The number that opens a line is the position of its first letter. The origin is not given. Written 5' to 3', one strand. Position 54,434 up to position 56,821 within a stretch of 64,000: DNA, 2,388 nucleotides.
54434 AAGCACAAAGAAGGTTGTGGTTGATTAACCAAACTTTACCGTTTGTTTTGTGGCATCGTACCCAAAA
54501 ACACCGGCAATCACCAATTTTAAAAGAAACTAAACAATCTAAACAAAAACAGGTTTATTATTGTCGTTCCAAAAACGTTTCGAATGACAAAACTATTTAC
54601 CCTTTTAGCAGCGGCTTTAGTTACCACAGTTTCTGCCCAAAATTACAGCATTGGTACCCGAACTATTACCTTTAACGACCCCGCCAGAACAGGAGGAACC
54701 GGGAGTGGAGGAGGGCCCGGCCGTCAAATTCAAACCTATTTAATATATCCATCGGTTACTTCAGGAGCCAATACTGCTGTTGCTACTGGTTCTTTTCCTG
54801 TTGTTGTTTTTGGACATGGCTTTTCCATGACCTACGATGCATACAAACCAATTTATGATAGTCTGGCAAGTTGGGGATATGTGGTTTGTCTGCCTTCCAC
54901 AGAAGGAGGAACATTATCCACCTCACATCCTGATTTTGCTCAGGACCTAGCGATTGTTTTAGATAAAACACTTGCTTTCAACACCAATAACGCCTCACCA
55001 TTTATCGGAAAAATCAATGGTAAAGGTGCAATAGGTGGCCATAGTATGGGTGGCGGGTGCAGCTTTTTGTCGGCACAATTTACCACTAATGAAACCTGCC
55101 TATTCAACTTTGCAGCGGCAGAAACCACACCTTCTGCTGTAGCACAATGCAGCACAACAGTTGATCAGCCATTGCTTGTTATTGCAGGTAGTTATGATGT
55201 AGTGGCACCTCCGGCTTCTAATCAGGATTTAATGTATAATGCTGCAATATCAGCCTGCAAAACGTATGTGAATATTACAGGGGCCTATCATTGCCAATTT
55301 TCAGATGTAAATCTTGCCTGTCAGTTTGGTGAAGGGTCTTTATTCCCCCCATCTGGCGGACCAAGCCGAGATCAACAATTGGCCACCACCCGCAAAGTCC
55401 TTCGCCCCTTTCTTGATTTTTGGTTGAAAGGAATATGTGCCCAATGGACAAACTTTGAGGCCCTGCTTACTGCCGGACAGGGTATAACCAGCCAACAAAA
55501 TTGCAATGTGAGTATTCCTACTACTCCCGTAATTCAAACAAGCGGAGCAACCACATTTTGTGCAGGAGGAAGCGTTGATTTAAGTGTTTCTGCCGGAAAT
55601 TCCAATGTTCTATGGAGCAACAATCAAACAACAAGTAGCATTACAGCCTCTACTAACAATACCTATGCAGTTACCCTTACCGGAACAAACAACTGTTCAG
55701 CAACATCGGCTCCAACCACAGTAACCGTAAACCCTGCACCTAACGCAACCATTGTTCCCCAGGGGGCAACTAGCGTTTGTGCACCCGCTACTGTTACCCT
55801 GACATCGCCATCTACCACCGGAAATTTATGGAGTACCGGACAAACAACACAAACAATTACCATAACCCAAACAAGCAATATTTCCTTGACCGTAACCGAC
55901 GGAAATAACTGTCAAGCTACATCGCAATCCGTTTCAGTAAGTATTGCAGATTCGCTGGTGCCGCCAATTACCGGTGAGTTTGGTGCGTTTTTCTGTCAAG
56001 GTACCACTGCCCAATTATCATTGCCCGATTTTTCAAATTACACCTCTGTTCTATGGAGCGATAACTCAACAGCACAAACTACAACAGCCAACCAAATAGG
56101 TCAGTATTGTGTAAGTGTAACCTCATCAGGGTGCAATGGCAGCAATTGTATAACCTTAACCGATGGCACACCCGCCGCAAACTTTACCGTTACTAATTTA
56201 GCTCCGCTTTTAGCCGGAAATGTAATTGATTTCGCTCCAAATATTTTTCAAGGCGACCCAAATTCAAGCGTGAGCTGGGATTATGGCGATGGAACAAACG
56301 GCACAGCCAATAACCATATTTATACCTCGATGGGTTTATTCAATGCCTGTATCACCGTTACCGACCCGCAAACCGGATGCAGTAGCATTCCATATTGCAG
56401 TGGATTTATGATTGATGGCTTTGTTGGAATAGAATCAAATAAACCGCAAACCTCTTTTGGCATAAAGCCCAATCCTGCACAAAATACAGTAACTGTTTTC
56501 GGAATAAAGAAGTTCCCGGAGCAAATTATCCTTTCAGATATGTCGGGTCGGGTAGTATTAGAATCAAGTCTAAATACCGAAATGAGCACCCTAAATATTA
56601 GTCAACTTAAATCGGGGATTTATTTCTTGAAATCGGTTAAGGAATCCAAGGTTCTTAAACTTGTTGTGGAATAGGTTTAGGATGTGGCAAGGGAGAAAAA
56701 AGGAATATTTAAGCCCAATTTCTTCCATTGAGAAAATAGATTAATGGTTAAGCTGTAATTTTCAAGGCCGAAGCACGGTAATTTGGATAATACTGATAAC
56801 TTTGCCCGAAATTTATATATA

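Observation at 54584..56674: Cutinase/PETase-like serine esterase fused to PKD and T9SS domains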

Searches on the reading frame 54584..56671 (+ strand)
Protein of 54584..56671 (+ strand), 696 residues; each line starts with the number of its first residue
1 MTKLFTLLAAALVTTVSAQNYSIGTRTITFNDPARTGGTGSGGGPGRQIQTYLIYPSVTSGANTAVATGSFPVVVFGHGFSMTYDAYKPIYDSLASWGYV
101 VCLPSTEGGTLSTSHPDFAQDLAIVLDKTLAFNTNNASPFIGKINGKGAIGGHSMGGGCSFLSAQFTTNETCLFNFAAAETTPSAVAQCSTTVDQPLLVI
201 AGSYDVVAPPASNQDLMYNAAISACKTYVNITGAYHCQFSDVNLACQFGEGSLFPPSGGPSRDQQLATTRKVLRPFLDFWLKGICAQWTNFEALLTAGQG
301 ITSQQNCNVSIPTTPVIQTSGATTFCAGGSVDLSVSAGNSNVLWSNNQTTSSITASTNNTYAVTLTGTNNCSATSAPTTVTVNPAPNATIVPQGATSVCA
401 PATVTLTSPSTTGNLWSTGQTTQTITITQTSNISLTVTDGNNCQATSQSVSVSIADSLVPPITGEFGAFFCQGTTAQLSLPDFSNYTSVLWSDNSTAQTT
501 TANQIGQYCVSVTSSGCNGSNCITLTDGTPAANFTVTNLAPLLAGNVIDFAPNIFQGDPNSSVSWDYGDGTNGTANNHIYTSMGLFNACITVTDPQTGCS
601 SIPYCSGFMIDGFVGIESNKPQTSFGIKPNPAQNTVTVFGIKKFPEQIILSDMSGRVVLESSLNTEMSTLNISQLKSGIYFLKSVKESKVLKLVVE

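Call 3: search_protein_families(library=pfam, proteins=[window:54584-56671:+], max_evalue=1)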
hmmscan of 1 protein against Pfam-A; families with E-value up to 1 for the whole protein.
window:54584-56671:+ (696 aa): 11 families
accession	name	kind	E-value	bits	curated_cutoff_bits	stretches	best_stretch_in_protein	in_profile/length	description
PF12740.14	PETase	-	4e-13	49.8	28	1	67-243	50-218/263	PET hydrolase-like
PF12146.15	Hydrolase_4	-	3.2e-10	40.2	27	2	73-164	6-94/239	Serine aminopeptidase, S33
PF18962.6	Por_Secre_tail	-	5.2e-10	39.9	27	1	629-694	3-74/75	Secretion system C-terminal sorting domain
PF07224.18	Chlorophyllase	-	2.3e-07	30.4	26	1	66-165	37-135/301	Chlorophyllase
PF12695.13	Abhydrolase_5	-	1.9e-05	24.9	27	1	120-241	36-145/164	Alpha/beta hydrolase family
PF03403.19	PAF-AH_p_II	-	6.8e-05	22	20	1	68-102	97-131/372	Platelet-activating factor acetylhydrolase, isoform II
PF18911.6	PKD_4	-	8.7e-05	22.9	27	1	560-595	34-71/85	PKD domain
PF00801.26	PKD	-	0.0014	19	23.5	1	559-595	28-68/80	PKD domain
PF12697.13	Abhydrolase_6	-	0.0015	19.6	26.3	1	74-162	1-82/217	Alpha/beta hydrolase family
PF00561.26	Abhydrolase_1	-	0.0069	16.5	25.8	0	187-239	192-241/245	alpha/beta hydrolase fold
PF01738.24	DLH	-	0.015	15.3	21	1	73-218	16-167/217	Dienelactone hydrolase family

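Call 4: search_protein_families(library=ncbifam, proteins=[window:54584-56671:+], max_evalue=1)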
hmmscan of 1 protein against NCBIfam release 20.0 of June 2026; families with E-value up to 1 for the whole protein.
window:54584-56671:+ (696 aa): 7 families
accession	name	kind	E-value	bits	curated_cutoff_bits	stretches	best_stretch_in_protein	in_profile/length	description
TIGR04183.1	Por_Secre_tail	domain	2.1e-10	40.4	23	1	629-695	3-71/72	T9SS type A sorting domain-containing protein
NF050177.1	TapA_OM_Porphy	equivalog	2.4e-06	26.6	500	1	624-696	470-544/544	TapA/TapC family T9SS-dependent outer membrane protein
TIGR02427.1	protocat_pcaD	equivalog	0.08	12.3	255.85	1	191-236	190-232/251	3-oxoadipate enol-lactonase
NF051488.1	bifunc_PcaDC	exception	0.12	11.5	390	1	187-236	186-232/375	bifunctional 3-oxoadipate enol-lactonase/4-carboxymuconolactone decarboxylase PcaDC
NF007857.0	PRK10566.1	equivalog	0.19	11.5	201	0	69-106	25-62/249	esterase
NF047920.1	lactonase_UilS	equivalog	0.19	11.4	400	0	180-239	206-264/285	UilS family quorum-quenching N-acyl-homoserine lactonase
NF033932.1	LapB_rpt_80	domain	0.42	10.9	45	0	360-383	2-25/83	LapB repeat-containing protein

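Call 18: list_cluster_members(proteins=[window:54584-56671:+, P0003, P0004, P0005, P0009])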
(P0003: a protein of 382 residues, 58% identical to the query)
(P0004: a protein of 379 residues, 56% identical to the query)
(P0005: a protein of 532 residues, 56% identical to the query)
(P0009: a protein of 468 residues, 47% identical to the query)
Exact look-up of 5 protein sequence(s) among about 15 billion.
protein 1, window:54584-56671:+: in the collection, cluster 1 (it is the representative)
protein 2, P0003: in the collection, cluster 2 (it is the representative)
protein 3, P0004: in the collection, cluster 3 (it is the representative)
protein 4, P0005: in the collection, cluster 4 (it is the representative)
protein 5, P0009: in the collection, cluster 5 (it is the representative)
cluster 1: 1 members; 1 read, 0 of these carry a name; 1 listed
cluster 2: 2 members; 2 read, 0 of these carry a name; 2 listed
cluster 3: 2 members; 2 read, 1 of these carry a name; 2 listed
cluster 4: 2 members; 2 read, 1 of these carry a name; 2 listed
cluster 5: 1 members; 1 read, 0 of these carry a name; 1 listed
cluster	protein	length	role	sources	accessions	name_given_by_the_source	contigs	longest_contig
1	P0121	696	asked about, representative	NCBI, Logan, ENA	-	-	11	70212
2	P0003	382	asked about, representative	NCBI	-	-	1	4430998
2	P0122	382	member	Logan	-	-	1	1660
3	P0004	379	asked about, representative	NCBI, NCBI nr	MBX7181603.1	MAG: T9SS type A sorting domain-containing protein [Bacteroidia bacterium] | T9SS type A sorting domain-containing protein [Bacteroidia bacterium]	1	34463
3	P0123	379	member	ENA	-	-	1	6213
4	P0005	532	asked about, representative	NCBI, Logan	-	-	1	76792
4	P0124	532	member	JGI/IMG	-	pimeloyl-ACP methyl ester carboxylesterase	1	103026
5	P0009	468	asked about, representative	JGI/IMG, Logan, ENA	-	-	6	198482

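Call 19: find_encoding_contigs(protein=P0121, flank=6000, max_places=5)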
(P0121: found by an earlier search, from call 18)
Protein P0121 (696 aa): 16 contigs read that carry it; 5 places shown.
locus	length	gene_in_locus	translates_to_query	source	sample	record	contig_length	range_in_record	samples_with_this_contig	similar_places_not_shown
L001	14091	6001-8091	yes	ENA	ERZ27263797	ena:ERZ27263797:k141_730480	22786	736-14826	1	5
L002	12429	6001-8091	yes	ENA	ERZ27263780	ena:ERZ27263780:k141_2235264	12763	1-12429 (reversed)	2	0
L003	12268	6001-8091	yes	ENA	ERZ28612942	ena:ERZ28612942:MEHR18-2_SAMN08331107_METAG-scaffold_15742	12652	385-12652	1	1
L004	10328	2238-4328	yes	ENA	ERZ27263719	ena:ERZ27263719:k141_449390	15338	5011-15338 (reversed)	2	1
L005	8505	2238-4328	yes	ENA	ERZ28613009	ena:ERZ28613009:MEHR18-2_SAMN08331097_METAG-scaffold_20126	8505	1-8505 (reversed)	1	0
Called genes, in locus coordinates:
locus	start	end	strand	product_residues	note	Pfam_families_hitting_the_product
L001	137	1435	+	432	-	PF12728:HTH_17 (faint), PF00145:DNA_methylase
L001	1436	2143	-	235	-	PF14511:RE_EcoO109I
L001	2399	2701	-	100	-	-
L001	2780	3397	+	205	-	-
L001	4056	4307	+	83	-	-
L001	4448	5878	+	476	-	PF17164:DUF5122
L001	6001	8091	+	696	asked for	PF12740:PETase, PF07224:Chlorophyllase (weak), PF12146:Hydrolase_4 (faint), PF12695:Abhydrolase_5 (faint), PF18962:Por_Secre_tail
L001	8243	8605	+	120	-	PF00507:Oxidored_q4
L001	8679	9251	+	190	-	PF01058:Oxidored_q6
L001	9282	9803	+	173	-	PF00329:Complex1_30kDa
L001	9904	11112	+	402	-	PF00346:Complex1_49kDa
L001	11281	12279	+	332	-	PF00696:AA_kinase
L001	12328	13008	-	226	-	PF00072:Response_reg, PF00486:Trans_reg_C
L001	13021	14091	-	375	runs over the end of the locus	-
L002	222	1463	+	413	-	PF12728:HTH_17 (weak), PF00145:DNA_methylase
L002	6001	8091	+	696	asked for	PF12740:PETase, PF07224:Chlorophyllase (weak), PF12146:Hydrolase_4 (faint), PF12695:Abhydrolase_5 (faint), PF18962:Por_Secre_tail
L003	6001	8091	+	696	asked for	PF12740:PETase, PF07224:Chlorophyllase (weak), PF12146:Hydrolase_4 (faint), PF12695:Abhydrolase_5 (faint), PF18962:Por_Secre_tail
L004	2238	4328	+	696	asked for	PF12740:PETase, PF07224:Chlorophyllase (weak), PF12146:Hydrolase_4 (faint), PF12695:Abhydrolase_5 (faint), PF18962:Por_Secre_tail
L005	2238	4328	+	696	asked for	PF12740:PETase, PF07224:Chlorophyllase (weak), PF12146:Hydrolase_4 (faint), PF12695:Abhydrolase_5 (faint), PF18962:Por_Secre_tail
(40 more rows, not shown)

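Call 42: search_protein_representatives(protein=window:54584-56671:+)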
Query: 696 residues. Proteins with E-value up to 0.001 (for the whole library): 26691; up to 1e-10: 11621; up to 1e-30: 3048. The best 150 are listed.
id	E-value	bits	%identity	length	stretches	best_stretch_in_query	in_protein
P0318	0.0e+00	1938.9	37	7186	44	309-455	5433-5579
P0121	0.0e+00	1541.6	100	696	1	1-696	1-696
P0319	0.0e+00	1443.9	41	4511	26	312-520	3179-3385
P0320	0.0e+00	1214.8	43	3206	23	314-454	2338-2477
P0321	0.0e+00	1205.4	50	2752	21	311-453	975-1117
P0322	0.0e+00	1199.1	44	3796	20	311-450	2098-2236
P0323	0.0e+00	1130.8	48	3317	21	318-463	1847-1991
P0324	0.0e+00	1120.4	36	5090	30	309-464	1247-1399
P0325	0.0e+00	1069.9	42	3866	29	300-455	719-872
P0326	0.0e+00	1055.4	37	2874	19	312-521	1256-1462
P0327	0.0e+00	1024.7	40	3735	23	308-454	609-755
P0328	0.0e+00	1015.5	45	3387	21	310-452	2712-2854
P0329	1.4e-295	998.7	38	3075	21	317-457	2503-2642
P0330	3.7e-286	967.6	51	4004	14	311-495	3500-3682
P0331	2.1e-283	958.5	39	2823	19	308-517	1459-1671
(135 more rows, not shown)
